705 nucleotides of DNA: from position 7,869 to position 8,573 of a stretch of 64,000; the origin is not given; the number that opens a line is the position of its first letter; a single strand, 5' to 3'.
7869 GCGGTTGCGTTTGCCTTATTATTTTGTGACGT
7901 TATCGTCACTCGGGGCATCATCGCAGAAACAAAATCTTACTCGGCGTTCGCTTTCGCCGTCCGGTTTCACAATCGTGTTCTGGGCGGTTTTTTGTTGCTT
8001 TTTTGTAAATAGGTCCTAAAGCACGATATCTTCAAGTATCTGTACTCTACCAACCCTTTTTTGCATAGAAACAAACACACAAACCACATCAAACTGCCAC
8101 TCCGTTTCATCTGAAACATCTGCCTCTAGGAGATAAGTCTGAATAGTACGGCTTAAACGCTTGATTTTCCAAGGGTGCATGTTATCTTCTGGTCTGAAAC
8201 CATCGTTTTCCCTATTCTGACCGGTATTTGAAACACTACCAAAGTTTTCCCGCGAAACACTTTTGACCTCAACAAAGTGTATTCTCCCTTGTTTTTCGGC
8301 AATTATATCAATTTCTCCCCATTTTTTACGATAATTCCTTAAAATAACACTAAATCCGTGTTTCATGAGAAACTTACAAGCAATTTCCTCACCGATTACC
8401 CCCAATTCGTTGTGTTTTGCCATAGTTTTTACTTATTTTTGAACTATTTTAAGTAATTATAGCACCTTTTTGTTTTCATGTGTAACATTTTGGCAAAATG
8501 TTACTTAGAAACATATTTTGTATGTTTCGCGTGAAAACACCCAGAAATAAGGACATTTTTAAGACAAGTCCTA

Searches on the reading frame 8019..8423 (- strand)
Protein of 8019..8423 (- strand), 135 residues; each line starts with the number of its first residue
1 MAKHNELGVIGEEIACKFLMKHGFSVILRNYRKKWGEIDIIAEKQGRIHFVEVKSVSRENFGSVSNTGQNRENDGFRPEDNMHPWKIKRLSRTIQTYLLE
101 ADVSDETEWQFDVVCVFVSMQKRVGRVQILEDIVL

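Call 77: search_protein_families(library=pfam, proteins=[window:8019-8423:-], max_evalue=0.001)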
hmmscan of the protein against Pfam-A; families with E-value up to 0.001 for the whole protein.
window:8019-8423:- (135 aa): 3 families
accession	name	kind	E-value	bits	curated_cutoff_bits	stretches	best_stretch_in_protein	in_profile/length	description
PF02021.23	UPF0102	-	1.2e-20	74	23.6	1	11-116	1-80/80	Uncharacterised protein family UPF0102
PF08378.17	NERD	-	7e-07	30.2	22.1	1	8-117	2-110/111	Nuclease-related domain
PF13635.12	DUF4143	-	0.00032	20.9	28.1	1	3-55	102-159/160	Domain of unknown function (DUF4143)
